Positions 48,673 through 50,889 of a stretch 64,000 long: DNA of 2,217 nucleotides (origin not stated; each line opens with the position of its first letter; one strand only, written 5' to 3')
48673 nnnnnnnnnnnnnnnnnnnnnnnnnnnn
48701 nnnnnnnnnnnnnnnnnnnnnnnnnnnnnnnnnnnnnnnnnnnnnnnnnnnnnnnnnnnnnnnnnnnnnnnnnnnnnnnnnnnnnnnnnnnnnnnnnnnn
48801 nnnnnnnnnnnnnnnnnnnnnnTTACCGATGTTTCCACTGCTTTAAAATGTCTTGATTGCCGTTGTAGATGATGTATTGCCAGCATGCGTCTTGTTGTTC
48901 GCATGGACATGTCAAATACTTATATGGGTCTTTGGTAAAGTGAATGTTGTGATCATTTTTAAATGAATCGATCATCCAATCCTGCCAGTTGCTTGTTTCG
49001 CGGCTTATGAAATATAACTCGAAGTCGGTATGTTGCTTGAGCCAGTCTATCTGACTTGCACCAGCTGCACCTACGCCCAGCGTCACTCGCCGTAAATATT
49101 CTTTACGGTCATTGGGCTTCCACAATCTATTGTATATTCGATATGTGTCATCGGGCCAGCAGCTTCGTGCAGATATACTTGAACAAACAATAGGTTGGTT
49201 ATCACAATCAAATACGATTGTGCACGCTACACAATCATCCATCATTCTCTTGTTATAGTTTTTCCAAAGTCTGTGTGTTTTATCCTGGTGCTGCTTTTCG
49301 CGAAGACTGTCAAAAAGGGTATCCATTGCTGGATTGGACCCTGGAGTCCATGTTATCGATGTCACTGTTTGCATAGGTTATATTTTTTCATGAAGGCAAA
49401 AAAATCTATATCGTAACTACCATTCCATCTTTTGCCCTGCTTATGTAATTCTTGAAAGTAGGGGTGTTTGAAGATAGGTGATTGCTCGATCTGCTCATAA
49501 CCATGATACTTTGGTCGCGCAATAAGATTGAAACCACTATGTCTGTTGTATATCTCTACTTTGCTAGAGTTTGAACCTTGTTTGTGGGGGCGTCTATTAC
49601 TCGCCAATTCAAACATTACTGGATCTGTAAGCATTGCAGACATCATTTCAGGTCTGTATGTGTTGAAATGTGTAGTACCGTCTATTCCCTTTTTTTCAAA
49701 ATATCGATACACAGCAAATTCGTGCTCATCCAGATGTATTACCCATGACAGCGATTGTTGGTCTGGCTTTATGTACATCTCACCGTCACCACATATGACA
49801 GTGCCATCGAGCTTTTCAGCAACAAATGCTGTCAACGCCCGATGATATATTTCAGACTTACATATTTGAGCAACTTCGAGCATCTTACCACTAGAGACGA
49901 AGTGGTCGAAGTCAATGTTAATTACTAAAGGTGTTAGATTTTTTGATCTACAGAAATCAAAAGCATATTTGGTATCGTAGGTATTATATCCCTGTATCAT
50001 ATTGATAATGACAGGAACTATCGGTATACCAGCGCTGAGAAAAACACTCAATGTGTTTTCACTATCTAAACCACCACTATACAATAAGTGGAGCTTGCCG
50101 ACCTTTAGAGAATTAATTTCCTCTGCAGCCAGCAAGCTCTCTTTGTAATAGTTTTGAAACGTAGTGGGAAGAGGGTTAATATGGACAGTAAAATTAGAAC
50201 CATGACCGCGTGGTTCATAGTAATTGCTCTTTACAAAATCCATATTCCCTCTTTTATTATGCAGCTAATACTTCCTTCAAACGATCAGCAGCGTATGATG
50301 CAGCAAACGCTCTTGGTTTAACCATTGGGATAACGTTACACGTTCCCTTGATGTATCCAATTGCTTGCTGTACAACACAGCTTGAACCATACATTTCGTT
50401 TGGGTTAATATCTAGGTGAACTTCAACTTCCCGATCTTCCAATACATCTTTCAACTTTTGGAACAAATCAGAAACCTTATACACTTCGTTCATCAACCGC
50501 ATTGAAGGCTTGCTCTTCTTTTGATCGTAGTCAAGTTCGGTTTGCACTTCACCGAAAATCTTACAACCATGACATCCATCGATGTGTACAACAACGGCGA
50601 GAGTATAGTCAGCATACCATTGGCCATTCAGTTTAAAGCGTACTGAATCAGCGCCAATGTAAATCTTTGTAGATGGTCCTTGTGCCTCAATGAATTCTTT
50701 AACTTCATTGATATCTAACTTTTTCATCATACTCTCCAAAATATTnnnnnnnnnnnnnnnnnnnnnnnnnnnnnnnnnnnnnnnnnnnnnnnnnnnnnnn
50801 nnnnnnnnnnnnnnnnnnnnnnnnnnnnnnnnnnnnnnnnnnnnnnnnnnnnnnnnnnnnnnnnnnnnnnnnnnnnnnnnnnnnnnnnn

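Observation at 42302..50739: - strand block of small-molecule / modification enzymes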

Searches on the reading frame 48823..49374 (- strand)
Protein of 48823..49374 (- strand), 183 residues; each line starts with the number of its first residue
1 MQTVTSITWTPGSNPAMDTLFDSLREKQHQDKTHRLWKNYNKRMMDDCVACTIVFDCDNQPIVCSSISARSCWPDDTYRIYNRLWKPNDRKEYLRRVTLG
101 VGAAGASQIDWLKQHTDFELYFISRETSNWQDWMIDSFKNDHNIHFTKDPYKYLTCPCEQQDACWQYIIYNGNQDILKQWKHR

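Call 3: search_protein_families(library=pfam, proteins=[window:48823-49374:-], max_evalue=0.1)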
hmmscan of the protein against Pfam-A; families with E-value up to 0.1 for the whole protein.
window:48823-49374:- (183 aa): 0 families

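Call 4: search_protein_families(library=phrogs, proteins=[window:48823-49374:-], max_evalue=0.01)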
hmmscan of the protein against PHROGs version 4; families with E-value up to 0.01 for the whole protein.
window:48823-49374:- (183 aa): 0 families

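Call 12: search_protein_families(library=ncbifam, proteins=[window:48823-49374:-], max_evalue=0.1)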
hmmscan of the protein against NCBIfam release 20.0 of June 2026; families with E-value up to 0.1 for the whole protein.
window:48823-49374:- (183 aa): 0 families

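Call 80: find_homologous_proteins(query=window:48823-49374:-, max_evalue=0.001)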
Query window:48823-49374:- (183 aa): 117 proteins with E <= 0.001 among 121 candidates.
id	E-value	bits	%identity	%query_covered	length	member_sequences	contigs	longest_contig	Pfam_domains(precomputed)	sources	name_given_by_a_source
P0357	1.0e-115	402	100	91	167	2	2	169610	-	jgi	jgi:hypothetical protein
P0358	1.3e-87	311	69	98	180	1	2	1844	-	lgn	-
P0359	3.6e-68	247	59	98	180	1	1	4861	-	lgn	-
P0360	1.0e-64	236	59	96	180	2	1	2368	-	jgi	jgi:hypothetical protein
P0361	4.1e-64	234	56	98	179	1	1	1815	-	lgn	-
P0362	4.2e-64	234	56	98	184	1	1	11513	-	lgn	-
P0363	1.1e-63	233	53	98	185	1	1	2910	-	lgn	-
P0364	3.9e-63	231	55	98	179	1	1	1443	-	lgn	-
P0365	4.5e-63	230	57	95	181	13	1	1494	-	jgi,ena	jgi:hypothetical protein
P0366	5.0e-63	230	53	98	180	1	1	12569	-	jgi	jgi:hypothetical protein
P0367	5.2e-63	230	54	98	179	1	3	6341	-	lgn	-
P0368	7.3e-63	230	54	98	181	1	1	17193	-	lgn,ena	-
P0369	1.1e-62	229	54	98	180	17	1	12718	-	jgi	-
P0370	1.7e-61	225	53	98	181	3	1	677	-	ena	-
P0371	7.0e-61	223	54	97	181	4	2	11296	-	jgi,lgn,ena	jgi:hypothetical protein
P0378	1.5e-59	219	52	98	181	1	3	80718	-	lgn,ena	-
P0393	1.1e-58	216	50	98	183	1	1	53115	-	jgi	-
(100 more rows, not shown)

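Call 82: find_encoding_contigs(protein=P0378, flank=8000, max_places=1)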
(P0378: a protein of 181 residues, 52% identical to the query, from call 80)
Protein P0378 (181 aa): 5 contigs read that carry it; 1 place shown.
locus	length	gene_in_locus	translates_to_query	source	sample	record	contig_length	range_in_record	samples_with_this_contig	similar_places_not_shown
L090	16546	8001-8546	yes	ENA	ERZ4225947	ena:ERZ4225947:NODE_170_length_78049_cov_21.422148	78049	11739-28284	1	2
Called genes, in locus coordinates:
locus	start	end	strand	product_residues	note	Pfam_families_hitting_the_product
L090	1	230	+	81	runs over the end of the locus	PF00550:PP-binding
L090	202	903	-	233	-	PF05118:Asp_Arg_Hydrox (weak)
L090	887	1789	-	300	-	PF04055:Radical_SAM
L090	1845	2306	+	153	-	PF09834:DUF2061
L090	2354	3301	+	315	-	PF03480:DctP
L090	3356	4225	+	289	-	-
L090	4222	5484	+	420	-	PF01071:GARS_A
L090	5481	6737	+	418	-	PF01071:GARS_A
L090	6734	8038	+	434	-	-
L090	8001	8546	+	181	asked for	-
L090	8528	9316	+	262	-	-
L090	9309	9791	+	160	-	-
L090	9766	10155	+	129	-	-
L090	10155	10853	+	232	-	-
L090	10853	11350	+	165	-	-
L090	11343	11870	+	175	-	-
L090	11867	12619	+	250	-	-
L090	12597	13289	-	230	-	-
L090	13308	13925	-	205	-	PF06508:QueC (weak)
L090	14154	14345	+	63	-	PF07432:Hc1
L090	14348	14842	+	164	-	-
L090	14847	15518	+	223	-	PF02511:Thy1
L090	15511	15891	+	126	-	-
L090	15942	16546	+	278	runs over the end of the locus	-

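Call 83: find_encoding_contigs(protein=P0393, flank=8000, max_places=1)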
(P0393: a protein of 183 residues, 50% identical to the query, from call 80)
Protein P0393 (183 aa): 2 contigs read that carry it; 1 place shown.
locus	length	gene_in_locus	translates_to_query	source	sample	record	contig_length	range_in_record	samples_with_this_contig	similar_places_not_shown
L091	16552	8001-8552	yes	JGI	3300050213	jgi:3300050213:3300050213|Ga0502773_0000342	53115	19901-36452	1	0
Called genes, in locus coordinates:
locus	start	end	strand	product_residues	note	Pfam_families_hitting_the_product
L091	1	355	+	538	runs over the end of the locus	PF18454:Mtd_N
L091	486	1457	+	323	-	-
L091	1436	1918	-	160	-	PF04116:FA_hydroxylase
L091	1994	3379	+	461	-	PF00501:AMP-binding, PF13193:AMP-binding_C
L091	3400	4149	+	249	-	PF00106:adh_short, PF08659:KR, PF13561:adh_short_C2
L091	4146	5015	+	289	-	PF05853:BKACE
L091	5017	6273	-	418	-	-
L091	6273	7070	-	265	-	-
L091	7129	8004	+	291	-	-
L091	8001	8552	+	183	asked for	-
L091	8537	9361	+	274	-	PF00487:FA_desaturase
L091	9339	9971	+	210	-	PF06508:QueC (weak)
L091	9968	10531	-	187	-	-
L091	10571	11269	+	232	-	-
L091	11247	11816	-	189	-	-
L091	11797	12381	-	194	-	-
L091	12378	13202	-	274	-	-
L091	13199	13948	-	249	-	-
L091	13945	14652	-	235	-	-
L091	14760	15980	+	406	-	-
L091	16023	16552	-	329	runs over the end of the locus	PF03480:DctP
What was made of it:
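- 48044..48910 (-): g8, 288 aa (a gene caller starts it at 48772, giving 242 aa): integral-membrane Delta9/SCD1-type di-iron desaturase homologue. The L091 homologue has PF00487 on record (call 83).
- Neighbouring genes in those loci include an acyl-CoA-ligase-type AMP-binding enzyme, a ketoreductase, FA_hydroxylase, an acyl-carrier PP-binding protein and DctP binding proteins (calls 82, 83).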

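Call 84: search_solved_structures(query=A4, max_evalue=10)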
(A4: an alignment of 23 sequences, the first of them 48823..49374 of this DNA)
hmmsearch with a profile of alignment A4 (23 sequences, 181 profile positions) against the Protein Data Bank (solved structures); distinct sequences matched with E-value up to 10: 3.
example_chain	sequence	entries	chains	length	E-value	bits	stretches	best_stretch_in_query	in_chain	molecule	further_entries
2rt6_A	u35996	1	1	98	0.83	12.5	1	93-128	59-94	Primosomal replication protein N''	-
4x04_A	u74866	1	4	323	1.1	12.1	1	4-58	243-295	solute binding protein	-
4ng7_A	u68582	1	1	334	1.1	12.1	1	4-58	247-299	TRAP periplasmic solute binding protein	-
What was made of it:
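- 48823..49374 (-): g9, 183 aa (start probably 49365, giving 180 aa): Cys-rich protein of unknown fold, always just upstream of the desaturase. No PDB profile hit (call 84).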

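Call 94: search_protein_families(library=pfam, proteins=[window:48823-49374:-], max_evalue=0.05)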
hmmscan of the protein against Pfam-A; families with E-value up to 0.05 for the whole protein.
window:48823-49374:- (183 aa): 0 families

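Call 96: search_protein_families(library=padloc, proteins=[window:48823-49374:-], max_evalue=0.01)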
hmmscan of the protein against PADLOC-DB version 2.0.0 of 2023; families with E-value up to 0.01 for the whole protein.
window:48823-49374:- (183 aa): 0 families

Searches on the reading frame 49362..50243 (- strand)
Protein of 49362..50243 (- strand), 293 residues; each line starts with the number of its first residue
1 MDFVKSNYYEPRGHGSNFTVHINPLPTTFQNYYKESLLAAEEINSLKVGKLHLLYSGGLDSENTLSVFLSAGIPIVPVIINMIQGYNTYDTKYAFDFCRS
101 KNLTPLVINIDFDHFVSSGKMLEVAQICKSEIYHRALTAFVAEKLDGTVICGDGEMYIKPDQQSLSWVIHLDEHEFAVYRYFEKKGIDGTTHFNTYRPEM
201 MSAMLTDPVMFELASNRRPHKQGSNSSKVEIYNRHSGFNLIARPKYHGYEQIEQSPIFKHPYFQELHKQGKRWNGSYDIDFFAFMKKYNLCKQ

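Call 3: search_protein_families(library=pfam, proteins=[window:49362-50243:-], max_evalue=0.1)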
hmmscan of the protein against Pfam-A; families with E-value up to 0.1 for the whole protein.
window:49362-50243:- (293 aa): 0 families

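Call 4: search_protein_families(library=phrogs, proteins=[window:49362-50243:-], max_evalue=0.01)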
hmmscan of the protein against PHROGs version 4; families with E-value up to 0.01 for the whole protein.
window:49362-50243:- (293 aa): 0 families

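Call 12: search_protein_families(library=ncbifam, proteins=[window:49362-50243:-], max_evalue=0.1)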
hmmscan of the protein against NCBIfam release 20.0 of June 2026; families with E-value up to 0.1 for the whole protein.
window:49362-50243:- (293 aa): 0 families

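Call 45: find_homologous_proteins(query=window:49362-50243:-, max_evalue=0.001)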
Query window:49362-50243:- (293 aa): 164 proteins with E <= 0.001 among 942 candidates; the best 120 are listed.
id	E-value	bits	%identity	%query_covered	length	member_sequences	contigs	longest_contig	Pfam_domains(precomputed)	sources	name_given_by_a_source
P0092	1.3e-200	683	100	100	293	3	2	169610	-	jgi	jgi:hypothetical protein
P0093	8.2e-162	555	79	99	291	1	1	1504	-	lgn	-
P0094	1.9e-144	498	70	100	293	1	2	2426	-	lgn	-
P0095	5.2e-142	490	69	100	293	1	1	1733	-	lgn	-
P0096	2.9e-129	449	66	99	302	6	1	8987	-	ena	-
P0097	2.1e-110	387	58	99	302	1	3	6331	-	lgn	-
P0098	8.7e-104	365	59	98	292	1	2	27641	-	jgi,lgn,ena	jgi:hypothetical protein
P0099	1.1e-101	358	58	97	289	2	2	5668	-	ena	-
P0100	1.5e-101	358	57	97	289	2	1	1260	-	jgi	jgi:hypothetical protein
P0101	6.0e-97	343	55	100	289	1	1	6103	-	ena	-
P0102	2.8e-96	340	58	92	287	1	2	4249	-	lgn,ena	-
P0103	3.4e-96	340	58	92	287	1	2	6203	-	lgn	-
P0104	3.9e-96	340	58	92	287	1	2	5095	-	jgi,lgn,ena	jgi:hypothetical protein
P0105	6.1e-96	339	54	100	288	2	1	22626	-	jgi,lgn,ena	jgi:hypothetical protein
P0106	1.7e-95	338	58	92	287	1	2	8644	-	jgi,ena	jgi:hypothetical protein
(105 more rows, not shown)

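Call 47: search_solved_structures(query=A2, max_evalue=10, show_alignments=1)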
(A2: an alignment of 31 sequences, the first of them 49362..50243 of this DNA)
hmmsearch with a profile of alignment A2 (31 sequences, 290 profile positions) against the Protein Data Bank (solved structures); distinct sequences matched with E-value up to 10: 6.
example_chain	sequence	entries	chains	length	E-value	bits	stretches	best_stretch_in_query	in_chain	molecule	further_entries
3p52_A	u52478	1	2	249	0.028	17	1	41-153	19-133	NH(3)-dependent NAD(+) synthetase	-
3bja_A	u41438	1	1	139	0.077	15.6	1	221-288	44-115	Transcriptional regulator, MarR family, putative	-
9p1x_A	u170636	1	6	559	0.081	15.5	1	32-110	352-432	Nitrogenase protein alpha chain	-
3vrh_A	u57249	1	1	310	0.22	14.1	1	26-100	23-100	Putative uncharacterized protein PH0300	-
5mko_A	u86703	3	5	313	0.22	14.1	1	26-100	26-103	TtuA PH0300 | PH0300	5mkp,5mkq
3fiu_A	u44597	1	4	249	0.27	13.8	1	53-123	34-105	NH(3)-dependent NAD(+) synthetase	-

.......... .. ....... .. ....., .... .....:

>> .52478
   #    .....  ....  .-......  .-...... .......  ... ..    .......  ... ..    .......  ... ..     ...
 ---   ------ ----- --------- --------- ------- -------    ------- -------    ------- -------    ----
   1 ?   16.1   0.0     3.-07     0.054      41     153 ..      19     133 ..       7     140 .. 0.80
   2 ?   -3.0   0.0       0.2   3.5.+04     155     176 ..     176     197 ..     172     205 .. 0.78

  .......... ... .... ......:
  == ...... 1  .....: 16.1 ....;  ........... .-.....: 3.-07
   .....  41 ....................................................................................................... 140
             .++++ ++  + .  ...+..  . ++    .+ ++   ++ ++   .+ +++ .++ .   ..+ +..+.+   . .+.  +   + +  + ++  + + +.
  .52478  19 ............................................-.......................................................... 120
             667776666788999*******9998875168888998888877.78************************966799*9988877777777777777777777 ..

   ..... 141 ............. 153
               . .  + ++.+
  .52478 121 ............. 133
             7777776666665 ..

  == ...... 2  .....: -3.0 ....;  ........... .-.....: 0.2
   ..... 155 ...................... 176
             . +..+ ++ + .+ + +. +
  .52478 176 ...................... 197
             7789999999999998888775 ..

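Call 50: find_encoding_contigs(protein=P0092, flank=2000, max_places=2)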
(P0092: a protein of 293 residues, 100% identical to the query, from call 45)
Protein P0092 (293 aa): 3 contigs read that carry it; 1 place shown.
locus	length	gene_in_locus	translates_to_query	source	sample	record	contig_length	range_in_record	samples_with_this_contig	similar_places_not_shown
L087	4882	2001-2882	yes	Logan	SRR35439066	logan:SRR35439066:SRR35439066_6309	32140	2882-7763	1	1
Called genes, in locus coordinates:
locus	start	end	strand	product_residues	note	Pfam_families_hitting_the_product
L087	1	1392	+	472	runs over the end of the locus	PF11443:DUF2828, PF25043:DUF7788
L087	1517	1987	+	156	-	PF04308:RNaseH_like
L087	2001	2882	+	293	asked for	-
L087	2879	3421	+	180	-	-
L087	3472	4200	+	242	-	-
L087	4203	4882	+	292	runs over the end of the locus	PF03401:TctC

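Call 54: predict_structure(alignment_id=A2)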
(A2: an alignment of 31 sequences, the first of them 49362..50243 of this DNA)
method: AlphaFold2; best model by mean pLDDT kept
length: 293 residues; sequences in the alignment: 31
mean_pLDDT: 94.2   pTM: 0.92
mean pLDDT of the five models: 94.2, 94.2, 93.9, 93.5, 93.5
residues with pLDDT >= 90: 255; 70-90: 33; 50-70: 4; < 50: 1
segments of 3 or more residues with pLDDT < 50: none
pLDDT, mean of each block of 10 residues (from residue 1): 91 96 96 98 98 94 98 98 93 95 98 98 98 95 98 91 91 95 97 97 95 91 89 95 75 95 96 95 95 62
secondary structure, 60 per line:
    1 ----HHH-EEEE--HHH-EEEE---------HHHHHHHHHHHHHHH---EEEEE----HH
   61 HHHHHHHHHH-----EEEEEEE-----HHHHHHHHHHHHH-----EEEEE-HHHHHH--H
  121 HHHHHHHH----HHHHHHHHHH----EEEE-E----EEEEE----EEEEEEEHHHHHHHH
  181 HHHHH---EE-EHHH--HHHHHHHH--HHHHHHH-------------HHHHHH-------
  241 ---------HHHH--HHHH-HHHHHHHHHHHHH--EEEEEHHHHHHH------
elements in order: E9-12 E19-22 H32-46 E50-54 H59-70 E76-82 H88-100 E106-110 H112-117 H120-128 H133-142 E147-150 E157-161 E166-172 H173-185 H198-205 H208-214 H228-233 H250-253 H256-259 H261-273 E276-280 H281-287
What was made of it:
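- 49362..50243 (-): g10, 293 aa: second stand-alone AsnB-type (PP-loop) synthetase. AF2 model pLDDT 94.2 (call 54).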

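Call 66: search_dna_similar(query=window:49362-50243:-, collection=phages, mode=protein, max_rows=15)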
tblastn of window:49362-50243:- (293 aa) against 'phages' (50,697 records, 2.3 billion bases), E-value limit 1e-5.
No match.

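Call 96: search_protein_families(library=padloc, proteins=[window:49362-50243:-], max_evalue=0.01)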
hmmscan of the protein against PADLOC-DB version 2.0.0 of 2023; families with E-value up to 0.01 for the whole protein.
window:49362-50243:- (293 aa): 0 families

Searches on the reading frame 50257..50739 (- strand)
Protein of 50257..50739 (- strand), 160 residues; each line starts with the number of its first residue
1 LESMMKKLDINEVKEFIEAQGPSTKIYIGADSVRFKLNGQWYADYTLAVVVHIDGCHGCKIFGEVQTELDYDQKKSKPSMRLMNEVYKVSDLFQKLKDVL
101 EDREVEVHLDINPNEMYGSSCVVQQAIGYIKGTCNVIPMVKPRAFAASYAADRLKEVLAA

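Call 13: search_protein_families(library=pfam, proteins=[window:50257-50739:-], max_evalue=0.01)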
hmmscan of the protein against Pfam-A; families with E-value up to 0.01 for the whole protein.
window:50257-50739:- (160 aa): 1 family
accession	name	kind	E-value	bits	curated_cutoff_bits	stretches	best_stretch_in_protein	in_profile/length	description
PF04308.18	RNaseH_like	-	1e-15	58.3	25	1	11-154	4-143/145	Ribonuclease H-like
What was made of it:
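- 50257..50739 (-): g11, 160 aa: RNaseH-like (YkuK/DUF458) protein. It is the first gene after tRNA-Gly. It is a conserved neighbour in close relatives, not a member of the recurrent cassettes. PF04308 1e-15 (call 13).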
